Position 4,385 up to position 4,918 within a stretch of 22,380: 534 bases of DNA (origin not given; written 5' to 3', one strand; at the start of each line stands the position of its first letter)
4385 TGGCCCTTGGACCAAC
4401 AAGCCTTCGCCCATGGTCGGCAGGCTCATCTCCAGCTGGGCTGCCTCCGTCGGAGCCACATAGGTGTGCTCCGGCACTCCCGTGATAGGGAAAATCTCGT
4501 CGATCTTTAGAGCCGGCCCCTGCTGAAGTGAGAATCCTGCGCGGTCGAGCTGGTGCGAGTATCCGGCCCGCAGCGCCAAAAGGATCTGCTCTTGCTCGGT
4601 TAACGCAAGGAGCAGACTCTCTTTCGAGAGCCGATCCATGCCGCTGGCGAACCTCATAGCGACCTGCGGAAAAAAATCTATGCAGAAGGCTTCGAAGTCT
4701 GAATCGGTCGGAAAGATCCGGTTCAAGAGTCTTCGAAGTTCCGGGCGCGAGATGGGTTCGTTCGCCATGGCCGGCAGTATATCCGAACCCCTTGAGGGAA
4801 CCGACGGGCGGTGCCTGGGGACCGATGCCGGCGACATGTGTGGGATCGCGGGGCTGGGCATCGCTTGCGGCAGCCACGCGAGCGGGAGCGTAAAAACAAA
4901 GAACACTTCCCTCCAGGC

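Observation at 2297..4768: Single-polypeptide fusion of a death-like (EAD-type) N-terminal domain, an AAA-type P-loop ATPase and a fully motif-intact metallophosphoesterase: candidate NTP-gated effector of a conflict or defense-type system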

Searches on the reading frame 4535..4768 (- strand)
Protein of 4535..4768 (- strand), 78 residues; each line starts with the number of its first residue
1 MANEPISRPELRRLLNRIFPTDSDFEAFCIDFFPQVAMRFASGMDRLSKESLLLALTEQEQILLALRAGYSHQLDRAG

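Call 20: search_protein_families(library=pfam, proteins=[window:4535-4768:-], max_evalue=10)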
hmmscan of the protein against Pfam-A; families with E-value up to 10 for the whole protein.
seq(78 aa): 0 families

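Call 22: find_homologous_proteins(query=A2, max_evalue=0.01)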
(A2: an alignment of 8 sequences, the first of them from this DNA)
Query A2 (8 sequences) (71 aa, profile of the alignment): 23 proteins with E <= 0.01 among 524 candidates.
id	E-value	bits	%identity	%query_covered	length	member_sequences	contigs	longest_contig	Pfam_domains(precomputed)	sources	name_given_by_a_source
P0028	1.2e-21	94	49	92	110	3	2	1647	-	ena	-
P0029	1.5e-21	94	49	92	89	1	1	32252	-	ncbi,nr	ncbi:MAG: hypothetical protein JNM83_24215, partial [Myxococcales bacterium]|nr:hypothetical protein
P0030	5.1e-21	92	58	80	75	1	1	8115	-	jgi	jgi:hypothetical protein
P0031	2.0e-20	90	55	66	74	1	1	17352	-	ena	-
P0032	3.0e-20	89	53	90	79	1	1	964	-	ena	-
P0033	5.5e-20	88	41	89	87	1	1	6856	-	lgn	-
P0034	3.3e-19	86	56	89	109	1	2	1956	-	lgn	-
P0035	1.9e-17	80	50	79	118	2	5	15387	PF19960.7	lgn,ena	-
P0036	1.5e-16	77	45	94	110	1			-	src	-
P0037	1.7e-16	77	50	68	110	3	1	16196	-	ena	-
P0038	3.4e-16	76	52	62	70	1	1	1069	-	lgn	-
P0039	3.6e-16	76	47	87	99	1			-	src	-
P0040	7.8e-16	75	43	85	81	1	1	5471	-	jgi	jgi:hypothetical protein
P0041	2.1e-15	74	45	87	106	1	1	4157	-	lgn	-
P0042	2.3e-15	74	45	69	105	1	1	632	-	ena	-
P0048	1.3e-11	62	50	73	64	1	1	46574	-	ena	-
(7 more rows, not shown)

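Call 30: find_encoding_contigs(protein=P0031, flank=7000, max_places=2)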
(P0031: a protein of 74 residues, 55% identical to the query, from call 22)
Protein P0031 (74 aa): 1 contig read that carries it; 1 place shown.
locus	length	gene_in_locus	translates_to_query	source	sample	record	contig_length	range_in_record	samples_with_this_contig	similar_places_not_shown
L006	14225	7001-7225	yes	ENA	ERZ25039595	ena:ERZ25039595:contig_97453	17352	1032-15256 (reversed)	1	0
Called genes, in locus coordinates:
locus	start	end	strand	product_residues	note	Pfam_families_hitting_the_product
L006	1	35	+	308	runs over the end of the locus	-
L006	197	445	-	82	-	-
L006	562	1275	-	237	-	-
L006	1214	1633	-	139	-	-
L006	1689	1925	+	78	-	-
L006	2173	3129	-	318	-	PF01636:APH (weak), PF07714:PK_Tyr_Ser-Thr, PF00069:Pkinase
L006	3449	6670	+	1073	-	PF13191:AAA_16, PF24883:NPHP3_N, PF24807:WD40_CDC20-Fz, PF25173:Beta-prop_WDR3_1st, PF25174:Beta-prop_THOC3, PF25175:Beta-prop_WDR5, PF13570:Beta-prop_ACSF4, PF23381:Beta-prop_IFT122_1st, +68 more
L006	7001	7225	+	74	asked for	-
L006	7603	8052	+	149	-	-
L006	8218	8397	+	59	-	PF13007:LZ_Tnp_IS66 (weak)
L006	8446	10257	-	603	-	PF03050:DDE_Tnp_IS66, PF13817:DDE_Tnp_IS66_C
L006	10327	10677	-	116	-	PF05717:TnpB_IS66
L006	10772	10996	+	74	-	-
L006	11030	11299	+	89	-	PF13384:HTH_23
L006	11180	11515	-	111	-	-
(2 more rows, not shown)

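Call 31: find_encoding_contigs(protein=P0048, flank=7000, max_places=2)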
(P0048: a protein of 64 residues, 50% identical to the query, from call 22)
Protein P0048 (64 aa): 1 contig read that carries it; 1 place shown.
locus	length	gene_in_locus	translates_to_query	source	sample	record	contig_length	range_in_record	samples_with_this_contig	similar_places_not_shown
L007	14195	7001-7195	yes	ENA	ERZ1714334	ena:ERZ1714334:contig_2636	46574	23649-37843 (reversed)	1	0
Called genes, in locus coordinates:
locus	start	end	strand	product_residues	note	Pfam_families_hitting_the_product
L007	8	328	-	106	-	-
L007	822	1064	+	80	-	-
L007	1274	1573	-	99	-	-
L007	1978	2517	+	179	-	-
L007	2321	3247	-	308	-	-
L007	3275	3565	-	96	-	-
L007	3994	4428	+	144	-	-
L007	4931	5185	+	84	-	-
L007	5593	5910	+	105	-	-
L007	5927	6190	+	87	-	-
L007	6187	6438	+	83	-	PF00211:Guanylate_cyc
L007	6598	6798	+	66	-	-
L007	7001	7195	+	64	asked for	-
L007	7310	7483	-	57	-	-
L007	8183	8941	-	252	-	-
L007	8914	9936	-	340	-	-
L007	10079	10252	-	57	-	-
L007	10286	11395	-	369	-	PF02518:HATPase_c, PF00512:HisKA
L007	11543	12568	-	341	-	PF00582:Usp (weak), PF11563:Protoglobin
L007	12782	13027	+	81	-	-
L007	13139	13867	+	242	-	-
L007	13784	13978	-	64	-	-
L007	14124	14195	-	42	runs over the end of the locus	-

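Call 53: predict_structure(alignment_id=A3)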
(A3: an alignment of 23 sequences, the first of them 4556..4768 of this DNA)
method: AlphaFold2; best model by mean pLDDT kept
length: 71 residues; sequences in the alignment: 23
mean_pLDDT: 92.5   pTM: 0.78
mean pLDDT of the five models: 92.5, 92.1, 91.3, 90.9, 90.9
residues with pLDDT >= 90: 61; 70-90: 6; 50-70: 3; < 50: 1
segments of 3 or more residues with pLDDT < 50: none
pLDDT, mean of each block of 10 residues (from residue 1): 77 95 97 98 96 96 92 59
secondary structure, 60 per line:
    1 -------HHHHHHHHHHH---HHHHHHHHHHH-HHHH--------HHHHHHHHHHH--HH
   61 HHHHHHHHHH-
elements in order: H8-18 H22-32 H34-37 H46-56 H59-70

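Call 56: search_protein_representatives(alignment_id=A3)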
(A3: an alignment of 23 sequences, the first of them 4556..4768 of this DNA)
Query: 23 sequences, 107 profile positions. Proteins with E-value up to 0.001 (for the whole library): 2784; up to 1e-10: 1462; up to 1e-30: 17. The best 150 are listed.
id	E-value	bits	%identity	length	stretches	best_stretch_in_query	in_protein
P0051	3.6e-74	261.7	-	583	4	17-93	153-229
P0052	7.5e-52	189.9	-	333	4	12-105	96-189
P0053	1.0e-45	170.2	-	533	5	27-91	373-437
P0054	2.3e-42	159.4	-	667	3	12-91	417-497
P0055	9.1e-42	157.5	-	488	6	40-86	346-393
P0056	4.7e-41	155.2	-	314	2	24-98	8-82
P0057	3.2e-40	152.5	-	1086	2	22-89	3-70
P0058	2.4e-39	149.7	-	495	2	19-89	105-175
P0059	5.0e-38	145.4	-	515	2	19-100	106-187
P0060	6.3e-38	145.1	-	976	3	23-97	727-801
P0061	5.4e-35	135.7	-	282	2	27-90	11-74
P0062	1.1e-34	134.7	-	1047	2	22-90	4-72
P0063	7.5e-34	132.0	-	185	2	21-97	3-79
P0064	8.7e-33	128.6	-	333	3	23-87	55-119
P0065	3.1e-32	126.8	-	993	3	18-83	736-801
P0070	4.0e-29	116.8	-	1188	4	22-93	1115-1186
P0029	1.4e-25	105.4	-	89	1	21-97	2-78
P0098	4.4e-23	97.4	-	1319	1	22-97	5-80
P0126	1.9e-22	95.3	-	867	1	19-95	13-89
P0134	2.5e-22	95.0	-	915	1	10-96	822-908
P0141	3.2e-22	94.6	-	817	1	17-97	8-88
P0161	7.7e-22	93.4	-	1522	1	21-97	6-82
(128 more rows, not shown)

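Call 59: search_protein_families(library=pfam, alignment_id=A4, max_evalue=0.001)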
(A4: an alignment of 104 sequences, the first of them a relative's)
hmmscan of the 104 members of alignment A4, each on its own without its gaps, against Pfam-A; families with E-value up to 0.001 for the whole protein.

A. member 1, P0051 (583 aa): 4 families
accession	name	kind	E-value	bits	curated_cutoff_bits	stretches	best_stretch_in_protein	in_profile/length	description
PF00092.34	VWA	-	5.4e-11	43.5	23.8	1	402-564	2-158/174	von Willebrand factor type A domain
PF13519.12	VWA_2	-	2.3e-07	31.8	27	1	403-514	2-106/107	von Willebrand factor type A domain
PF05762.20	VWA_CoxE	-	1.1e-05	25.4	26.4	1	392-525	47-170/222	VWA domain containing CoxE-like protein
PF19960.5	EAD7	-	2.1e-05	24.6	32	0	237-281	1-42/62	Effector-associated domain 7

B. families by the number of members that match (of 104 scanned): 114 families (the first 25 are shown)
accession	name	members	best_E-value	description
PF19960.5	EAD7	35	2.7e-19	Effector-associated domain 7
PF00069.31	Pkinase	15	4e-50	Protein kinase domain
PF07714.23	PK_Tyr_Ser-Thr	15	5.6e-38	Protein tyrosine and serine/threonine kinase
PF13676.11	TIR_2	12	3.6e-17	TIR domain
PF01636.29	APH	6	2.8e-07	Phosphotransferase enzyme family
PF13401.12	AAA_22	5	1.3e-05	AAA domain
PF13289.12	SIR2_2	4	8.5e-30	SIR2-like domain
PF13191.12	AAA_16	4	1.7e-07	AAA ATPase domain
PF01582.25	TIR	4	1.7e-05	TIR domain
PF20703.3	nSTAND1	3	6.9e-103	Novel STAND NTPase 1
PF19955.5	EAD1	3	9.8e-22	Effector-associated domain 1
PF08308.17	PEGA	3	1.4e-09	PEGA domain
PF20694.2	TRADD-like_N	3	1.7e-08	TRADD-like N-terminal domain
PF06293.20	Kdo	3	3.4e-05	Lipopolysaccharide kinase (Kdo/WaaP) family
PF20720.3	nSTAND3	3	8e-05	Novel STAND NTPase 3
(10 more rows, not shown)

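Call 60: search_protein_families(library=pfam, proteins=[P0057, P0062, P0098, P0161, P0126, P0141, P0134, P0060, P0070], max_evalue=0.001)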
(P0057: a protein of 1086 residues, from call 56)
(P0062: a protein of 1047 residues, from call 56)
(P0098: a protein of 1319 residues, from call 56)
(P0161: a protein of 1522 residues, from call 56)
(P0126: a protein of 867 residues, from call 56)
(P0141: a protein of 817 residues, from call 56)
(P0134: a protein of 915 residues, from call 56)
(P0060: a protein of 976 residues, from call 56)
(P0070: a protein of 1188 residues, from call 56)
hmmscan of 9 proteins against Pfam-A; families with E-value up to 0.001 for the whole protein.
P0057 (1086 aa): 2 families
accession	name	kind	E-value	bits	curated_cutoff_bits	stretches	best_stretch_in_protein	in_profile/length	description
PF13289.12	SIR2_2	-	5.2e-14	53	24.5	1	909-1045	2-127/141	SIR2-like domain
PF20720.3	nSTAND3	-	0.00012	22.2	27.2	1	416-536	1-125/155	Novel STAND NTPase 3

P0062 (1047 aa): 2 families
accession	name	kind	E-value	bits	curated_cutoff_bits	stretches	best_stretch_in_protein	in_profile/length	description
PF13289.12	SIR2_2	-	6.5e-21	75.3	24.5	1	881-1018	2-125/141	SIR2-like domain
PF13401.12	AAA_22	-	4.9e-05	24.1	27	0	453-506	76-128/130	AAA domain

P0098 (1319 aa): 5 families
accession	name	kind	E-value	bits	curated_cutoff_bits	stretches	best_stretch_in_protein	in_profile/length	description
PF20703.3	nSTAND1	-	1.2e-33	117.7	27.1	1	188-555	7-340/379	Novel STAND NTPase 1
PF13191.12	AAA_16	-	5.6e-06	27.4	32.6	1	196-307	1-142/167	AAA ATPase domain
PF13401.12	AAA_22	-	1.3e-05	26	27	1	215-351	4-128/130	AAA domain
PF01637.24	ATPase_2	-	1.4e-05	25.5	33.2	1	197-251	1-53/225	ATPase domain predominantly from Archaea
PF25201.1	nSTAND6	-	2.7e-05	24.7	27.7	1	198-235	2-37/148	Novel STAND NTPase 6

P0161 (1522 aa): 57 families (the best 25 are shown)
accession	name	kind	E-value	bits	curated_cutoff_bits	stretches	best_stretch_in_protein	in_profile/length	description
PF25173.1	Beta-prop_WDR3_1st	-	5.5e-153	505.8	154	5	750-920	13-183/184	WDR3 first beta-propeller domain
PF25174.1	Beta-prop_THOC3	-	3.1e-137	456.5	305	3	849-1098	1-251/272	THOC3 beta-propeller domain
PF00400.38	WD40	-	1.3e-132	427.1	27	13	840-877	1-38/39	WD domain, G-beta repeat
PF24814.1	WD40_Prp19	-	4.2e-119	397.2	320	4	947-1130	20-205/281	Prp19 WD40 domain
PF25175.1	Beta-prop_WDR5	-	9e-102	340.8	250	4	929-1144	5-221/296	WDR5 beta-propeller domain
PF25168.1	Beta-prop_WDR36-Utp21_2nd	-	3.3e-97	326.3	84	12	829-911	219-300/335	WDR36/Utp21 second beta-propeller domain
PF20703.3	nSTAND1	-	4.3e-90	303.5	27.1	1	95-499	1-377/379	Novel STAND NTPase 1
PF25172.1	Beta-prop_WDR3_2nd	-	3.4e-84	283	140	4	894-1046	135-287/293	WDR3 second beta-propeller domain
PF24807.1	WD40_CDC20-Fz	-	2.4e-83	280.2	200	4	684-919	53-292/292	CDC20/Fizzy WD40 domain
PF24805.1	EIF3I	-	1.7e-73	248.1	200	7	972-1175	6-219/324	EIF3I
PF23414.1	Beta-prop_EML_2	-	3e-72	243.6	90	5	773-926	5-158/266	Echinoderm microtubule-associated protein second beta-propeller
PF25391.1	WD40_Gbeta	-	1.6e-71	241.5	150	5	968-1163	135-331/340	G protein beta WD-40 repeat protein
PF24817.1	WD40_WDHD1_1st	-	1.4e-70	238.3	109.9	6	639-806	4-168/291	WDHD1 first WD40 domain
PF25047.1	Beta-prop_TEP1_2nd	-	5.6e-65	219.5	89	6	801-921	83-204/255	TEP-1 second beta-propeller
PF24105.1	Beta-prop_CAF1B_HIR1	-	8.6e-61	206.4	80.5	6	720-802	126-208/383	CAF1B/HIR1 beta-propeller domain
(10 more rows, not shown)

P0126 (867 aa): 4 families
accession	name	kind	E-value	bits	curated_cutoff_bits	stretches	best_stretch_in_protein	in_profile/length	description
PF00069.31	Pkinase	-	1.3e-41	143.2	31.7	1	161-361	1-198/263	Protein kinase domain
PF07714.23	PK_Tyr_Ser-Thr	-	5.1e-28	98.5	23.1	1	163-364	3-208/258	Protein tyrosine and serine/threonine kinase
PF14531.12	Kinase-like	-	4.3e-05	23.3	25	1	248-318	134-204/289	Kinase-like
PF01636.29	APH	-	0.00014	22.2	23.2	0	189-272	25-104/239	Phosphotransferase enzyme family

P0141 (817 aa): 10 families
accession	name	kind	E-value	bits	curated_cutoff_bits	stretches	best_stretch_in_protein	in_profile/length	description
PF00069.31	Pkinase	-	1e-39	136.9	31.7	1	158-358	1-198/263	Protein kinase domain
PF07714.23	PK_Tyr_Ser-Thr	-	6.8e-25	88.3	23.1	1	160-357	3-204/258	Protein tyrosine and serine/threonine kinase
PF14559.12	TPR_19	-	6.4e-10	39.7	25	2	707-750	2-45/68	Tetratricopeptide repeat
PF08308.17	PEGA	-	1.4e-09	38.2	20.8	1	524-570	5-48/71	PEGA domain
PF13432.12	TPR_16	-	4.5e-09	37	32.7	1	736-797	3-64/65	Tetratricopeptide repeat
PF13428.12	TPR_14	-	1.1e-07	32.3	23.5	0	709-738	14-43/44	Tetratricopeptide repeat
PF13414.12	TPR_11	-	1.5e-05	25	26.8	0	717-744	15-42/42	TPR repeat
PF12895.13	ANAPC3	-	5.5e-05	23.8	27.2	1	714-786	7-78/82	Anaphase-promoting complex, cyclosome, subunit 3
PF07719.23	TPR_2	-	0.00014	22.2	27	0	730-762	1-33/34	Tetratricopeptide repeat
PF03704.23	BTAD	-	0.00094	20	22.1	0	716-785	48-117/146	Bacterial transcriptional activator domain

P0134 (915 aa): 3 families
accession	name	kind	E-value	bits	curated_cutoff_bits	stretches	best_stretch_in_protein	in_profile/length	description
PF01048.26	PNP_UDP_1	-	2.5e-19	70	25.1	1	526-771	3-232/233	Phosphorylase superfamily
PF12770.12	CHAT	-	2.5e-09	37.4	24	1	125-279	82-260/289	CHAT domain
PF06516.17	NUP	-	0.00022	20.9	27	1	603-641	76-114/313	Purine nucleoside permease (NUP)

P0060 (976 aa): 2 families
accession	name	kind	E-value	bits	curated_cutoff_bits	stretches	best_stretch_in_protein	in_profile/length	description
PF13191.12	AAA_16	-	2.7e-07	31.7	32.6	1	315-436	3-149/167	AAA ATPase domain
PF13401.12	AAA_22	-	0.00044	21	27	0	337-437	8-102/130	AAA domain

P0070 (1188 aa): 8 families
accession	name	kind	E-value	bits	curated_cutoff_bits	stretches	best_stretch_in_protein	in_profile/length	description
PF00069.31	Pkinase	-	3.5e-37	128.7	31.7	1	526-731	1-196/263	Protein kinase domain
PF07714.23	PK_Tyr_Ser-Thr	-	5.1e-31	108.4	23.1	1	528-722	3-194/258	Protein tyrosine and serine/threonine kinase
PF01266.30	DAO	-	8.1e-07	29.3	27.9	1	77-164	1-70/353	FAD dependent oxidoreductase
PF07992.20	Pyr_redox_2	-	2.3e-05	24.4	26.1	1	69-120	142-187/291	Pyridine nucleotide-disulphide oxidoreductase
PF06293.20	Kdo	-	7.1e-05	22.8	21.3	1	611-680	104-171/207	Lipopolysaccharide kinase (Kdo/WaaP) family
PF13450.12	NAD_binding_8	-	0.00012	22.7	21.9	1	80-110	1-31/68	NAD(P)-binding Rossmann-like domain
PF00070.33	Pyr_redox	-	0.00015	22.7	22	1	77-115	1-39/82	Pyridine nucleotide-disulphide oxidoreductase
PF03486.20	HI0933_like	-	0.00035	20.6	50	1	77-110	2-35/244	HI0933-like protein Rossmann domain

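Call 67: search_protein_families(library=padloc, proteins=[P0062, P0057], max_evalue=0.001)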
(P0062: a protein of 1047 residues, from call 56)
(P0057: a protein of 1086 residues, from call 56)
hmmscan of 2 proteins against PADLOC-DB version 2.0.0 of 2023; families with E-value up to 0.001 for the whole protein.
P0062 (1047 aa): 5 families
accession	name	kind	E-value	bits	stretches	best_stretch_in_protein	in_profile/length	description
PDLC05049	PDC-S59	-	9e-19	65.8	1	463-587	154-276/428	-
PDLC03856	LmuA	-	1.3e-11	42.4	1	876-1025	112-242/433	-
PDLC00420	ThsB1|ThsB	-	1.7e-09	35.3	1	264-361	49-147/319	TIR-like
PDLC00407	ThsA1|ThsA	-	2.5e-08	31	1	874-1012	98-224/478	STALD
PDLC00409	ThsA1|ThsA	-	5.1e-06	24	1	876-1013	101-226/242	STALD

P0057 (1086 aa): 5 families
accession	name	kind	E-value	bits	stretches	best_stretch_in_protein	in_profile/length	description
PDLC05049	PDC-S59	-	1.8e-18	64.8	1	468-611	139-279/428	-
PDLC03856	LmuA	-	2.6e-09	34.7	1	951-1071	152-261/433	-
PDLC00420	ThsB1|ThsB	-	7.1e-08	30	1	287-380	50-144/319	TIR-like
PDLC00407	ThsA1|ThsA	-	8.8e-05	19.3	1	954-1043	145-227/478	STALD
PDLC04790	PDC-S01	-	0.00048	17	0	435-556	29-147/422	-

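Call 105: find_encoding_contigs(protein=P0062, flank=8000, max_places=2)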
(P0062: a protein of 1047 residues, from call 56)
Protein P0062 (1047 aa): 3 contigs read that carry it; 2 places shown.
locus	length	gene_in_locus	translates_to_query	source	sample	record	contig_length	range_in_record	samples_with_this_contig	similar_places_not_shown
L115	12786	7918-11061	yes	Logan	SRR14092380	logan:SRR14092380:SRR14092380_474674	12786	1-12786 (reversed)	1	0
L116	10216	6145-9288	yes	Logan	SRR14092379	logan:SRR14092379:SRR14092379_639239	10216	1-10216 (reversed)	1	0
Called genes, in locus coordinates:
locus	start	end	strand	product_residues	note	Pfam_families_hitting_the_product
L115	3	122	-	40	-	?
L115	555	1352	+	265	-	-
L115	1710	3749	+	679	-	-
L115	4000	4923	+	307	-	-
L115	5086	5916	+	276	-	-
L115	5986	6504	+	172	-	-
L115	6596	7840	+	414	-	PF13289:SIR2_2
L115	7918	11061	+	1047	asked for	PF13289:SIR2_2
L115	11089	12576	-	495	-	-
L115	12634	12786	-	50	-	?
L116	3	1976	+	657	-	?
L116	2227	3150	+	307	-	-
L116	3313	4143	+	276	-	-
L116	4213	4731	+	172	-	-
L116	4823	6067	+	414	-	PF13289:SIR2_2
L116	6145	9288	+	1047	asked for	PF13289:SIR2_2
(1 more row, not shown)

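Call 107: search_protein_families(library=pfam, proteins=[L115:1710-3749:+, L115:4000-4923:+, L115:5086-5916:+, L115:5986-6504:+, L115:6596-7840:+, L115:11089-12576:-, L115:555-1352:+], max_evalue=0.01)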
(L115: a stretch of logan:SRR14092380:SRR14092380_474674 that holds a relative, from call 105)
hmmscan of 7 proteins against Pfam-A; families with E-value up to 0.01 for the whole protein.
L115:1710-3749:+ (679 aa): 0 families

L115:4000-4923:+ (307 aa): 1 family
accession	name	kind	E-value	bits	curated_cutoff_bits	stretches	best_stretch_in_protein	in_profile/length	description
PF12443.13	AKNA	-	0.0021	19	28.1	1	130-175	26-71/99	AT-hook-containing transcription factor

L115:5086-5916:+ (276 aa): 0 families

L115:5986-6504:+ (172 aa): 0 families

L115:6596-7840:+ (414 aa): 2 families
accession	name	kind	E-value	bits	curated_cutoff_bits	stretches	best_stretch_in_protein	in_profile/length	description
PF13289.12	SIR2_2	-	3.7e-24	85.8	24.5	1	240-380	2-131/141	SIR2-like domain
PF19960.5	EAD7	-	0.00038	20.6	32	0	9-54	2-44/62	Effector-associated domain 7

L115:11089-12576:- (495 aa): 1 family
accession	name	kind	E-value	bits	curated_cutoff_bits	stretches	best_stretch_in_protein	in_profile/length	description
PF19960.5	EAD7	-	0.00045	20.4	32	0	10-56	1-44/62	Effector-associated domain 7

L115:555-1352:+ (265 aa): 1 family
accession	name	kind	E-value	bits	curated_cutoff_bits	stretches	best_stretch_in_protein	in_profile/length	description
PF23991.1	DUF7310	-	0.0016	19.3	40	1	19-82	14-77/83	Coiled-coil region of unknown function (DUF7310)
